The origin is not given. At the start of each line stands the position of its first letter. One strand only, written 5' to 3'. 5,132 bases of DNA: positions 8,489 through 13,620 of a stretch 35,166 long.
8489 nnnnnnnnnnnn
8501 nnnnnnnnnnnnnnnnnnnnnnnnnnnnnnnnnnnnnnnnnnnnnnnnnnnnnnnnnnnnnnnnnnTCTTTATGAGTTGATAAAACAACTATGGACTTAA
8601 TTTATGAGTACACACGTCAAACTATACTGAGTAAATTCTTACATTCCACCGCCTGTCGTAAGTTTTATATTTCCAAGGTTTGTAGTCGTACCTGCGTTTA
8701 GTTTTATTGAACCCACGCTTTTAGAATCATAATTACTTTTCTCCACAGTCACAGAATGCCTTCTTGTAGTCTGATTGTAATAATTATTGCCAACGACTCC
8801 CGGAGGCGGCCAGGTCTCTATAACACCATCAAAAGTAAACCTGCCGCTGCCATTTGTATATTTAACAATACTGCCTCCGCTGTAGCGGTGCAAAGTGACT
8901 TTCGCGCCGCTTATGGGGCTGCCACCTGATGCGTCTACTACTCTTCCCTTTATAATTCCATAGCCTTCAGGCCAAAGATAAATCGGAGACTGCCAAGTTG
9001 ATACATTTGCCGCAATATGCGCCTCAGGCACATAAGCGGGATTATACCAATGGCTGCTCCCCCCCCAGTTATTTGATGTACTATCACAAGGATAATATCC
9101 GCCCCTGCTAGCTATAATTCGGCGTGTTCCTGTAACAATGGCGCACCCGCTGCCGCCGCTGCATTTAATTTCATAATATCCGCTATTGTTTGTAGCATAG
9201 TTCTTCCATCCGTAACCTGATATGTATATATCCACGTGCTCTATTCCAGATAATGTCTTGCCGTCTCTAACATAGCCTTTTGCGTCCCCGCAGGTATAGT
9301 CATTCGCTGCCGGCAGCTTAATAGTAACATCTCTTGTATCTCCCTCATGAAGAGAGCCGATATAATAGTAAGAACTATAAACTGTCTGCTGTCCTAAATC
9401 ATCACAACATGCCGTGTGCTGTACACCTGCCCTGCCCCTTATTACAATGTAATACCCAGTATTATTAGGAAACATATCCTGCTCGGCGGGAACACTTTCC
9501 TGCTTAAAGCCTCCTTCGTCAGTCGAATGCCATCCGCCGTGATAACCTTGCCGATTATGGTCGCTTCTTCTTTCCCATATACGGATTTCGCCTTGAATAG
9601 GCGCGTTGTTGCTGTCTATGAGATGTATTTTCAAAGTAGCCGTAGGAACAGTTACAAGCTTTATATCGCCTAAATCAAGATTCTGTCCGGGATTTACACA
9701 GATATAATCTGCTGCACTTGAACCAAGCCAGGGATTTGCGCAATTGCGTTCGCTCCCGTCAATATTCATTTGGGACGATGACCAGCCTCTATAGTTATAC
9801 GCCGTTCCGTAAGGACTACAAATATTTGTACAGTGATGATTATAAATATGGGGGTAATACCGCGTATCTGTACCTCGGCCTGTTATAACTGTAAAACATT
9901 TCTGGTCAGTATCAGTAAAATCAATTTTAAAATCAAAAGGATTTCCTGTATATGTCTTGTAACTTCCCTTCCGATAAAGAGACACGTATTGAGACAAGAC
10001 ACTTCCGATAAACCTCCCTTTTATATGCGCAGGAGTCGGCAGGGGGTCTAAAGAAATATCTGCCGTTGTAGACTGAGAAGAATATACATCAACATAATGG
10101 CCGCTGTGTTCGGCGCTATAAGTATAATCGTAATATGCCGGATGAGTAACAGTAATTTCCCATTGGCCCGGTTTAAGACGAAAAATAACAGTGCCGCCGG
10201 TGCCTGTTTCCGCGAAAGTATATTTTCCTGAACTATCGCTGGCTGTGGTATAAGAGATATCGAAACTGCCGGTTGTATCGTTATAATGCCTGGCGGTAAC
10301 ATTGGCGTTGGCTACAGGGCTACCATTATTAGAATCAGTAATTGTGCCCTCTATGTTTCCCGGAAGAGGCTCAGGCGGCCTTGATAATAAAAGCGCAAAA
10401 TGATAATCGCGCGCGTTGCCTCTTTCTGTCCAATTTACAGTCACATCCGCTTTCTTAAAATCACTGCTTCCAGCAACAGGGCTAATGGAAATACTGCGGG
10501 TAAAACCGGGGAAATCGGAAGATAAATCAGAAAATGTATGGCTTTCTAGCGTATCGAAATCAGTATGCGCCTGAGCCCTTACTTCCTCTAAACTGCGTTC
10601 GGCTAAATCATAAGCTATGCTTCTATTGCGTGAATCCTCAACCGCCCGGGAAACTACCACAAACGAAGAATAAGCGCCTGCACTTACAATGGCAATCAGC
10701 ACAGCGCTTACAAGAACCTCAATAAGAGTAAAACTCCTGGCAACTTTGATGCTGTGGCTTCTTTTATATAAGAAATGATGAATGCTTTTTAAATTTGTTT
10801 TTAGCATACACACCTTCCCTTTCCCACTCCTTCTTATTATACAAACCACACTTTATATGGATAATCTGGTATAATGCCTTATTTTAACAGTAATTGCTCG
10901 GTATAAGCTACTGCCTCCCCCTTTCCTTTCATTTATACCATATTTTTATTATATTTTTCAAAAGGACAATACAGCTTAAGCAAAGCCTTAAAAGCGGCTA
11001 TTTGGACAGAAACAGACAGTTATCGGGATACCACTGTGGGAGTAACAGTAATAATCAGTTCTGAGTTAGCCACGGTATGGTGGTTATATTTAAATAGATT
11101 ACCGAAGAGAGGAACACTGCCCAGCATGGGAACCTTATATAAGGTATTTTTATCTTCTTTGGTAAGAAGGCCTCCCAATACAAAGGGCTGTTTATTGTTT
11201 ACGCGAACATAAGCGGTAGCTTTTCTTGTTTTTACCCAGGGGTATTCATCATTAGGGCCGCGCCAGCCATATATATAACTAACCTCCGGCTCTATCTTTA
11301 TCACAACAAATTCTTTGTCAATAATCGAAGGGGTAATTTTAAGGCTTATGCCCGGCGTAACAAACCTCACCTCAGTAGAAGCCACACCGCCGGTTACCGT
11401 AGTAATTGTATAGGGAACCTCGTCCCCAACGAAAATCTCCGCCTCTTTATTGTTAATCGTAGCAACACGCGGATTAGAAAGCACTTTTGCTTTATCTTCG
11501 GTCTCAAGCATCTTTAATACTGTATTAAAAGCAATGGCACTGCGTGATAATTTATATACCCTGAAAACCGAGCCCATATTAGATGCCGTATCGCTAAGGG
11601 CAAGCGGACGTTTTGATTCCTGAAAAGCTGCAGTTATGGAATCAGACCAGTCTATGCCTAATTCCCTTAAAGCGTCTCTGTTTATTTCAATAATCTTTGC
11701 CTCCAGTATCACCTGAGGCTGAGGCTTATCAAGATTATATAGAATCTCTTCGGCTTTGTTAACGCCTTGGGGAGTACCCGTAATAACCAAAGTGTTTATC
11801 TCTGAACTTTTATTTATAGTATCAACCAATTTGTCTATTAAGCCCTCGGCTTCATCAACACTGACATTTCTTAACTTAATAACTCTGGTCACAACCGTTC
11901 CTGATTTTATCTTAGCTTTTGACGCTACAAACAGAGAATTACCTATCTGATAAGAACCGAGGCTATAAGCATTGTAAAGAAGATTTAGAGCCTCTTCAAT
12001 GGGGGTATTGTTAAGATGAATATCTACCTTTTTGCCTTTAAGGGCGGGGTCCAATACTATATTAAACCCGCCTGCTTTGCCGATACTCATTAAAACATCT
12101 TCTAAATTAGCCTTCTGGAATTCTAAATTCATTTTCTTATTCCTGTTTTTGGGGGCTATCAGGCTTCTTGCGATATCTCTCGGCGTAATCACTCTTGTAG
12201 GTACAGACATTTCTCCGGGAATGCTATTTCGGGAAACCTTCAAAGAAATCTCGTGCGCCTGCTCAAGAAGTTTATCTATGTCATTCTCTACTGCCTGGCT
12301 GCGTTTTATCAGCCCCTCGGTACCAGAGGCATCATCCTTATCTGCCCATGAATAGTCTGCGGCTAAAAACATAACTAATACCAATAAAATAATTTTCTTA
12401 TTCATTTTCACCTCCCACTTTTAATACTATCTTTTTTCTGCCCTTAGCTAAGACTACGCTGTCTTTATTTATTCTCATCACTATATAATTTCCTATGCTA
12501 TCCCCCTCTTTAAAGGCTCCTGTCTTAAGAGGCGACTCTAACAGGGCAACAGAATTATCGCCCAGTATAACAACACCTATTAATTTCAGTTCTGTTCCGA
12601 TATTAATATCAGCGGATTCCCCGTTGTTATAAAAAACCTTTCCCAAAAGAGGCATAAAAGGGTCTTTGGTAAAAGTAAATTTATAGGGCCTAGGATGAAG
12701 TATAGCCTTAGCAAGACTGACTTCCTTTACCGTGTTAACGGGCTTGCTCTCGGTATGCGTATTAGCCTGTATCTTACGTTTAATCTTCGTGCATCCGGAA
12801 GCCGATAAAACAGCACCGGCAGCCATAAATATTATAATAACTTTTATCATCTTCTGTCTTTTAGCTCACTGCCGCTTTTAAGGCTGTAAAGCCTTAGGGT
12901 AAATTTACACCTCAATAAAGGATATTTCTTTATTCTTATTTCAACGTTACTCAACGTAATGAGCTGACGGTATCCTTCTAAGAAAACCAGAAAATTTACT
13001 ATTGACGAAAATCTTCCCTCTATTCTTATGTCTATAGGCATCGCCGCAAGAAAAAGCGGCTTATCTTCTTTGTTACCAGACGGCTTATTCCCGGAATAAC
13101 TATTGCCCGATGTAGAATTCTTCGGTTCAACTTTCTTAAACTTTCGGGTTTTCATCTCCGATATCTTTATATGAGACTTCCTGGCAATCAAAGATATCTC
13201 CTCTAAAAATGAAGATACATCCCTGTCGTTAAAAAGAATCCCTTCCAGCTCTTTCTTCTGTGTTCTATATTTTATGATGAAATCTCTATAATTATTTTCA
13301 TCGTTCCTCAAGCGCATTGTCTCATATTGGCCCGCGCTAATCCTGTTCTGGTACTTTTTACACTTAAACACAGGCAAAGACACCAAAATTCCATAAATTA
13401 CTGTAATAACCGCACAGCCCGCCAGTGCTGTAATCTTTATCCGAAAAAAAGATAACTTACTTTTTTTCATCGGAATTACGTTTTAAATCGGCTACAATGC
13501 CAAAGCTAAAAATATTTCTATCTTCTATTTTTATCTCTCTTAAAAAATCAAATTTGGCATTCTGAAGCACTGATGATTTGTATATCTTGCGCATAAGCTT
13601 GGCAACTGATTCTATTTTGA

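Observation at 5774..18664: Self-contained T4P/T2SS-hybrid locus with oversized pilin-like cargo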

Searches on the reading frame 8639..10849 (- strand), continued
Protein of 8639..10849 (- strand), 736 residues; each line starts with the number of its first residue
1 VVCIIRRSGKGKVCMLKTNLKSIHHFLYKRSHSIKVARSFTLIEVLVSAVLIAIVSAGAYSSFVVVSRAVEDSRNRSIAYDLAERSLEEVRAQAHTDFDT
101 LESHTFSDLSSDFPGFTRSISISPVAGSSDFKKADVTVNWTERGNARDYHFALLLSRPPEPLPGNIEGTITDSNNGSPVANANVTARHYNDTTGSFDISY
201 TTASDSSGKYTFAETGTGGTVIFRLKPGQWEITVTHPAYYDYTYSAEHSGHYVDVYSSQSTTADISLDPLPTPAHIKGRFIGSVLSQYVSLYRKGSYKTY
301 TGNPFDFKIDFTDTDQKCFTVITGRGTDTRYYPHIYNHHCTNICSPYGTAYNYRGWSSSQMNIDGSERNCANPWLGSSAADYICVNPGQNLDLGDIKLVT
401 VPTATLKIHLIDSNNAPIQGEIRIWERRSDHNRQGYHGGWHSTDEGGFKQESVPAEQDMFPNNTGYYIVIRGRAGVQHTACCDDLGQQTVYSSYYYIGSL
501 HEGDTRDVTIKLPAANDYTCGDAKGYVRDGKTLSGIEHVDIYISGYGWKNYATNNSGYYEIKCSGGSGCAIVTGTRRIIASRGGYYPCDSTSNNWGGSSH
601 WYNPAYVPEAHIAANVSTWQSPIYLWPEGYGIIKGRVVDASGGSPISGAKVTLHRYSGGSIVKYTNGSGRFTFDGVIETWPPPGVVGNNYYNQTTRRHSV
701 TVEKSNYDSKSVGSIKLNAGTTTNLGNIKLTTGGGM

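Call 80: search_protein_families(library=ncbifam, proteins=[L004:2451-4190:+, L004:4192-5421:+, L004:8643-9974:+], max_evalue=1e-30)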
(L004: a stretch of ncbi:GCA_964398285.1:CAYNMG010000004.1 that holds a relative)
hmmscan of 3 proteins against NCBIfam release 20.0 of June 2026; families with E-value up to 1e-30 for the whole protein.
L004:2451-4190:+ (579 aa): 6 families
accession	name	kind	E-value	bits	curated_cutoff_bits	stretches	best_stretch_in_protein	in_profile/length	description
TIGR02538.1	type_IV_pilB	equivalog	5e-182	606.4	675.65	1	16-574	2-562/564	type IV-A pilus assembly ATPase PilB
TIGR02533.1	type_II_gspE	equivalog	5.6e-177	589.3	630.25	1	88-573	4-485/486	type II secretion system ATPase GspE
NF053534.1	T4PilAsmATPsTfpB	equivalog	5.9e-142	474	850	1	39-574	47-582/584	type IV pilus assembly ATPase TfpB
NF007755.0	PRK10436.1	equivalog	9.9e-138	459.7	617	1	168-574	61-459/465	type II secretion system protein GspE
NF041000.1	ATPase_ComGA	equivalog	1.1e-79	267.3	300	1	198-463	2-266/267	competence type IV pilus ATPase ComGA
TIGR01420.1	pilT_fam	subfamily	6.3e-55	186.8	319.1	1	197-464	3-270/343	PilT/PilU family type 4a pilus ATPase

L004:4192-5421:+ (409 aa): 6 families
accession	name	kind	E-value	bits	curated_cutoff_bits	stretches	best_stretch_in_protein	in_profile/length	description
TIGR02120.1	GspF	equivalog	6.8e-94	315.4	424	1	4-404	1-400/401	type II secretion system inner membrane protein GspF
NF052607.1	T4PiliAsmPilCThrm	equivalog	1.3e-85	288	700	1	1-406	1-405/406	type IV pilus assembly protein PilC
NF052606.1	T4PiliAsmPilCMyx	equivalog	4.9e-77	259.5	700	1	2-403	20-416/419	type IV pilus assembly protein PilC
NF007861.0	PRK10573.1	equivalog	8e-72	242.5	401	1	64-403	58-396/401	protein transport protein HofC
NF047826.1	T3SSXpsF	equivalog_domain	2.8e-54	184.4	650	1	1-402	1-401/405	type II secretion system protein XpsF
NF041012.2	T4P_ComGB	equivalog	5.4e-39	134.4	240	1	69-401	5-330/332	competence type IV pilus assembly protein ComGB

L004:8643-9974:+ (443 aa): 5 families
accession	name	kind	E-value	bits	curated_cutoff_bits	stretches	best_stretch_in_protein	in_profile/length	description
TIGR02515.1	IV_pilus_PilQ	subfamily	8.9e-59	199.6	284.35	1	177-439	137-427/428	type IV pilus secretin PilQ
TIGR02517.1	type_II_gspD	equivalog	8.1e-58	196.3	351.35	1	177-441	303-592/600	type II secretion system secretin GspD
TIGR02519.1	pilus_MshL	equivalog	1.7e-41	142.1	250.2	1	181-439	5-290/290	pilus (MSHA type) biogenesis protein MshL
NF010083.0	PRK13568.1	equivalog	2.6e-38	131.9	554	1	169-440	147-418/419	DNA uptake porin HofQ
TIGR02516.1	type_III_yscC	equivalog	9.1e-38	130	238.45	1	155-440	182-462/463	type III secretion system outer membrane ring subunit SctC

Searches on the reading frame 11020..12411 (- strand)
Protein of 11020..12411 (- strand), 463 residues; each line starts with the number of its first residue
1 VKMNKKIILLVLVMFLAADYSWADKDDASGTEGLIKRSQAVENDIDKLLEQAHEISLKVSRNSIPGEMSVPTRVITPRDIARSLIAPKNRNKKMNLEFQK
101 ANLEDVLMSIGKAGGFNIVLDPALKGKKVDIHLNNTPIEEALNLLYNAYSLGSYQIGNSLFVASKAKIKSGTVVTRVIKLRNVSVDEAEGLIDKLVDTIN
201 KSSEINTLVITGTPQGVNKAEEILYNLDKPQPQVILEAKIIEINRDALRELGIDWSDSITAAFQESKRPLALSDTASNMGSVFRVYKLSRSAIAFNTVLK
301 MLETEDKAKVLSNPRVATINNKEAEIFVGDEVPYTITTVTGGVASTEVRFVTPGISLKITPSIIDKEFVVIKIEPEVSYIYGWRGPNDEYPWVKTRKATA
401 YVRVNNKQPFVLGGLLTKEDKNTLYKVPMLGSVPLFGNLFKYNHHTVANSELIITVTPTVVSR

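Call 3: search_protein_families(library=pfam, proteins=[window:11020-12411:-], max_evalue=0.01)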
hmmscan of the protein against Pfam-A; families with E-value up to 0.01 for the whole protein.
window:11020-12411:- (463 aa): 5 families
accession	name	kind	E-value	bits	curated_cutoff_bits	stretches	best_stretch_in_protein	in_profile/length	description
PF00263.26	Secretin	-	6.4e-43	146.7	27.5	1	302-461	2-168/169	Bacterial type II and III secretion system protein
PF03958.22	Secretin_N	-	1.8e-06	28.5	28.2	1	175-233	1-69/69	Bacterial type II/III secretion system short domain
PF07660.19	STN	-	3.6e-05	23.9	28.4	1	116-163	1-50/52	Secretin and TonB N terminus short domain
PF21305.2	type_II_gspD_N0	-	0.0008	19.7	27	1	96-144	1-49/71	GspD-like, N0 domain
PF16344.10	FecR_C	-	0.0017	18.8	24.4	0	96-151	2-59/70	FecR, C-terminal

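Call 16: search_protein_families(library=ncbifam, proteins=[window:11020-12411:-], max_evalue=0.01)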
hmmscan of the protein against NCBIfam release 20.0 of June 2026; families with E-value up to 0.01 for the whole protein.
window:11020-12411:- (463 aa): 9 families
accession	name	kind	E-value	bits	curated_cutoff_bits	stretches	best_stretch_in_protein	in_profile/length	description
TIGR02515.1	IV_pilus_PilQ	subfamily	3.4e-61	207.5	284.35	3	270-461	237-427/428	type IV pilus secretin PilQ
TIGR02517.1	type_II_gspD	equivalog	2.3e-60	204.7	351.35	2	199-462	303-591/600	type II secretion system secretin GspD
TIGR02516.1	type_III_yscC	equivalog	4e-41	141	238.45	1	179-462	184-462/463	type III secretion system outer membrane ring subunit SctC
TIGR02519.1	pilus_MshL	equivalog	2.5e-40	138.3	250.2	1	204-461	6-290/290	pilus (MSHA type) biogenesis protein MshL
NF010083.0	PRK13568.1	equivalog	1.8e-39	135.7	554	1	198-462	153-418/419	DNA uptake porin HofQ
NF007851.2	PRK10560.1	exception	1.7e-26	93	598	1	86-462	16-410/412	DNA uptake porin HofQ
NF011873.0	PRK15346.1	equivalog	3.6e-25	88.6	524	2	223-446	262-479/499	EscC/YscC/HrcC family type III secretion system outer membrane ring protein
NF042912.1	Amuc_1098_fam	equivalog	5.6e-19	67.7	750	2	391-461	726-796/805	Amuc_1098 family type IV pilus outer membrane protein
TIGR02520.1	pilus_B_mal_scr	equivalog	3.8e-09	35.6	287.65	1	199-380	239-430/513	PilN family type IVB pilus formation outer membrane protein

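Call 42: search_solved_structures(query=window:11020-12411:-, max_evalue=0.00001)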
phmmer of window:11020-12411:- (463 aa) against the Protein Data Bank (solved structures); distinct sequences matched with E-value up to 0.00001: 22.
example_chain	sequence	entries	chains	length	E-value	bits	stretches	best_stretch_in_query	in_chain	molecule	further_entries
9sh1_A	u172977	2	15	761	3.4e-36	128.3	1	286-461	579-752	Type IV pilus biogenesis and competence protein PilQ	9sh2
4av2_A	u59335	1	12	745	5e-36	127.8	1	286-461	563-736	TYPE IV PILUS BIOGENESIS AND COMPETENCE PROTEIN PILQ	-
6w6m_A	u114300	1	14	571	3.7e-31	111.7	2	272-461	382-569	Type IV pilus secretin PilQ family protein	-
3jc8_Qa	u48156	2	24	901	1.1e-29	106.8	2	287-463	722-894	PilQ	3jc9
5wln_G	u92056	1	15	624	9.6e-29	103.8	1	202-461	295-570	Type II secretion system protein D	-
6i1x_A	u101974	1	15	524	2.7e-28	102.3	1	201-461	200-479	Type II secretion system protein D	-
6i1y_A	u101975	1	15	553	8.3e-28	100.7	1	298-461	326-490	General secretion pathway protein GspD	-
5wq8_A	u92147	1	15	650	1.6e-26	96.4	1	297-461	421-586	Type II secretion system protein D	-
9x0w_A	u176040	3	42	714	6.7e-26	94.4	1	294-461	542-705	Fimbrial assembly protein PilQ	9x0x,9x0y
6ve2_A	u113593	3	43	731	7.6e-26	94.2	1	294-461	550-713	Fimbrial assembly protein PilQ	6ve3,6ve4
6hcg_A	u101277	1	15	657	9.9e-26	93.8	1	192-461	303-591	Type II secretion system protein D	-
5wq9_A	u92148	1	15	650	1.1e-25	93.7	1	297-461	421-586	Type II secretion system protein D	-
5wq7_A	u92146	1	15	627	2e-25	92.8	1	187-461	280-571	Putative type II secretion system protein D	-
5zdh_A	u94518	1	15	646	2e-23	86.3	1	299-461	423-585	Type II secretion system protein D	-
9k8v_A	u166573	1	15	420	3.3e-23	85.5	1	297-461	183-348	General secretion pathway protein D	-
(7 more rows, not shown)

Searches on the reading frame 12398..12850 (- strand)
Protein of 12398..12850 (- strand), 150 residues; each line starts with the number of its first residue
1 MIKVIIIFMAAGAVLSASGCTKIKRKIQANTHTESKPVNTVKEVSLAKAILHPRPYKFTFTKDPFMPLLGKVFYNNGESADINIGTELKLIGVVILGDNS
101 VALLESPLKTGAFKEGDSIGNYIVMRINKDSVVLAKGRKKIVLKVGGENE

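Call 3: search_protein_families(library=pfam, proteins=[window:12398-12850:-], max_evalue=0.01)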
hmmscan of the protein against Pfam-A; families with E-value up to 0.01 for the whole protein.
window:12398-12850:- (150 aa): 0 families

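Call 16: search_protein_families(library=ncbifam, proteins=[window:12398-12850:-], max_evalue=0.01)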
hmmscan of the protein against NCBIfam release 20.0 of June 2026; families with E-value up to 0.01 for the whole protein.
window:12398-12850:- (150 aa): 1 family
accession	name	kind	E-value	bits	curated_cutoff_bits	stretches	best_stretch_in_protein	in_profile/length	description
NF041515.1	GspC_delta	equivalog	1.5e-05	24.9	150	1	75-146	90-164/311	type II secretion system protein GspC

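Call 58: search_solved_structures(query=A4, max_evalue=10)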
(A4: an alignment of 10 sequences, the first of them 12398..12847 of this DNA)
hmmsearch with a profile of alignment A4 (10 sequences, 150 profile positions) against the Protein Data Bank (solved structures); distinct sequences matched with E-value up to 10: 4.
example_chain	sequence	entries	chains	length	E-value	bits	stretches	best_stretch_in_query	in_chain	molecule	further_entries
4av2_M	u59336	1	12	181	0.0089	18.8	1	78-137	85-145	PILP PROTEIN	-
2ivw_A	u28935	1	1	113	0.017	17.9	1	78-137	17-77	PILP PILOT PROTEIN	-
3oss_C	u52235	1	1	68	0.025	17.3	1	89-142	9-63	TYPE 2 SECRETION SYSTEM, GSPC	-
2lnv_A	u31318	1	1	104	0.72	12.6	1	86-144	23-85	General secretion pathway protein C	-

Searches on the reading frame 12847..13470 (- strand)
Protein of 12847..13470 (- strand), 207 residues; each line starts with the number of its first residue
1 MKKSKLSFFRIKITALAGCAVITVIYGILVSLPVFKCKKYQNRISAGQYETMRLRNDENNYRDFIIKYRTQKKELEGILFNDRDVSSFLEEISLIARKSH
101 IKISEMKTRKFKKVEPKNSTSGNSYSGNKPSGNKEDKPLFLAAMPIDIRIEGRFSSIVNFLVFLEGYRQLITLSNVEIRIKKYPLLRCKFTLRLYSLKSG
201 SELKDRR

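Call 3: search_protein_families(library=pfam, proteins=[window:12847-13470:-], max_evalue=0.01)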
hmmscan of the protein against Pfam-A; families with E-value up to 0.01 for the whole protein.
window:12847-13470:- (207 aa): 1 family
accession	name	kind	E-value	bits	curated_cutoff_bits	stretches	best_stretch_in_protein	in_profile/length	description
PF04350.18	PilO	-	5.4e-07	30.3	22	1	134-196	77-142/145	Pilus assembly protein, PilO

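Call 16: search_protein_families(library=ncbifam, proteins=[window:12847-13470:-], max_evalue=0.01)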
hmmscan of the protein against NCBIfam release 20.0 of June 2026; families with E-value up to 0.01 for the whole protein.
window:12847-13470:- (207 aa): 0 families
